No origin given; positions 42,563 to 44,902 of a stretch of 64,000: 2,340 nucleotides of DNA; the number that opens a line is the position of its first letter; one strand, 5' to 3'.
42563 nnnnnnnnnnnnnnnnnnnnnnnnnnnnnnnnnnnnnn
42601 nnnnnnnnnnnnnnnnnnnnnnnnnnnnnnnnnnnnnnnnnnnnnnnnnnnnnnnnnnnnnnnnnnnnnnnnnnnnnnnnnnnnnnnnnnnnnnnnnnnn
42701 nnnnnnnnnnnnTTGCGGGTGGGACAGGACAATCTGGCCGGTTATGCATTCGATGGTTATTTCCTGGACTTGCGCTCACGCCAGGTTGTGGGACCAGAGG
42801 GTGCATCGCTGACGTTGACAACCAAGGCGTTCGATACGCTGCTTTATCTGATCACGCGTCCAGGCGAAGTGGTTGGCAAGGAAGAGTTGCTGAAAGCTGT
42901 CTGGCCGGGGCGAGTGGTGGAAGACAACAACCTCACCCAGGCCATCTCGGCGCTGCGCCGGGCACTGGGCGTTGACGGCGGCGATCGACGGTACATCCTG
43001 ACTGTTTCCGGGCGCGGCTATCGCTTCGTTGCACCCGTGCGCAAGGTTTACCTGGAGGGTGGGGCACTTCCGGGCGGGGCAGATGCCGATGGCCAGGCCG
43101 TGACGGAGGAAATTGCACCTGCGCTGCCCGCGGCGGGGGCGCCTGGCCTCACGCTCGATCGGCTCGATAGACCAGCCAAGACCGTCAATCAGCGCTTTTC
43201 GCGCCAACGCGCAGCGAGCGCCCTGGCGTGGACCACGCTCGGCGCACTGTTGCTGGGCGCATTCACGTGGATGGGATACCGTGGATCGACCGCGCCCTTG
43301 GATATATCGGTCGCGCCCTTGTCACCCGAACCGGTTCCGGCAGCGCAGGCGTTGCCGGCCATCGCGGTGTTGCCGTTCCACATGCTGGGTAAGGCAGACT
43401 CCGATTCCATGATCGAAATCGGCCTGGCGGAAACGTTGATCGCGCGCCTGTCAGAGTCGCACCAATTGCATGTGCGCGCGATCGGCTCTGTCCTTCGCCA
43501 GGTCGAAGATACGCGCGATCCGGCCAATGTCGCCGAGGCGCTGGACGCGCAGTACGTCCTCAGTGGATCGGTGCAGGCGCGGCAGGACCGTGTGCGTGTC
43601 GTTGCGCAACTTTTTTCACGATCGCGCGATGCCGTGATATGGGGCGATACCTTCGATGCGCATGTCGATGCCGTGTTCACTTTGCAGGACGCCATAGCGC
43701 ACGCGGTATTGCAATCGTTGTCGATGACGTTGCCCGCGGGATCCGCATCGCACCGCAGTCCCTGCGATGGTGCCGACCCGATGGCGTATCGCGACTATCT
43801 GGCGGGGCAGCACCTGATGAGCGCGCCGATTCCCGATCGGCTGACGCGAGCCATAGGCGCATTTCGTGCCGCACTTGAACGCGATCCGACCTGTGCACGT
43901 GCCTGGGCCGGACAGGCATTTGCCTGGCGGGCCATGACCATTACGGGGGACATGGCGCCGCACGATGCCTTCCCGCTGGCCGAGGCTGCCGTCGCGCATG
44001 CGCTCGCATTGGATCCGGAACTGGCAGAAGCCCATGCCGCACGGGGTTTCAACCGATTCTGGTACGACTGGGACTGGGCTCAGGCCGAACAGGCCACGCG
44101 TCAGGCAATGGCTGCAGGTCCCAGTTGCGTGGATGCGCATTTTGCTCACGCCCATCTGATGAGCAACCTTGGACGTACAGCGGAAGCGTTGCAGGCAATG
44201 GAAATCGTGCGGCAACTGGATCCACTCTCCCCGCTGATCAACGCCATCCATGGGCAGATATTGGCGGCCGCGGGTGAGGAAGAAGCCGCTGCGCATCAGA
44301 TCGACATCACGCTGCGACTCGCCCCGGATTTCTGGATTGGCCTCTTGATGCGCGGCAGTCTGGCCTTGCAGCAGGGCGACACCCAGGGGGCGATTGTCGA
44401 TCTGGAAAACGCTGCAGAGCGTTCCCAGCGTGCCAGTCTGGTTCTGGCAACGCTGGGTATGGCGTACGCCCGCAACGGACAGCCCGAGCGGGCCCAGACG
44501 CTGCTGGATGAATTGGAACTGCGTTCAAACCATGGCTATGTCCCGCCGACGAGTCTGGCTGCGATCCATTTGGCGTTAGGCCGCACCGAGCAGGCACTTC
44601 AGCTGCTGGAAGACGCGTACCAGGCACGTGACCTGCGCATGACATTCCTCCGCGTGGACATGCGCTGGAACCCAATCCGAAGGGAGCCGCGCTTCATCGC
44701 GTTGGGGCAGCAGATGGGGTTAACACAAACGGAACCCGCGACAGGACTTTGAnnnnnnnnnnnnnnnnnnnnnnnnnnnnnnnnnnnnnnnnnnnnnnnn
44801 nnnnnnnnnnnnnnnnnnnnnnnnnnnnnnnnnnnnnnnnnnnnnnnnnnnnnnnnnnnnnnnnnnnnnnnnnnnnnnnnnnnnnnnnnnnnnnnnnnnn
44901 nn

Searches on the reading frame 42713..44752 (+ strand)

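Call 21: search_protein_families(library=pfam, proteins=[window:42713-44752:+], max_evalue=0.001)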
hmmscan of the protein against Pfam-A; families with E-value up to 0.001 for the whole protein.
window:42713-44752:+ (679 aa): 12 families
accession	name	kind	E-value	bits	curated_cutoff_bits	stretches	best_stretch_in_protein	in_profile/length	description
PF00486.34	Trans_reg_C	-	3.3e-19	69.2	26.2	1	31-105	2-77/77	Transcriptional regulatory protein, C terminal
PF07719.23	TPR_2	-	6.2e-11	42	27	0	577-600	3-26/34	Tetratricopeptide repeat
PF13428.12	TPR_14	-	2.8e-10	40.3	23.5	0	615-638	7-30/44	Tetratricopeptide repeat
PF14559.12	TPR_19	-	3.5e-10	40.5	25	1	551-602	1-52/68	Tetratricopeptide repeat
PF13432.12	TPR_16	-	5.2e-10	40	32.7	1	514-571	4-60/65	Tetratricopeptide repeat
PF13181.12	TPR_8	-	1.3e-08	34.7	25.7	0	615-637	7-29/34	Tetratricopeptide repeat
PF00515.34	TPR_1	-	1.2e-07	31.6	27.8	0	545-569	5-29/34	Tetratricopeptide repeat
PF13431.12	TPR_17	-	8.1e-07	29.3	24.4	0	565-595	3-33/34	Tetratricopeptide repeat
PF13174.12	TPR_6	-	2.6e-05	25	26.3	0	581-601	6-26/33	Tetratricopeptide repeat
PF13414.12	TPR_11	-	0.00016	21.8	26.8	0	430-445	20-35/42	TPR repeat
PF12895.13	ANAPC3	-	0.00021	21.9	27.2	0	556-634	4-81/82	Anaphase-promoting complex, cyclosome, subunit 3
PF13374.12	TPR_10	-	0.00058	20.2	27.5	0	614-637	7-30/42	Tetratricopeptide repeat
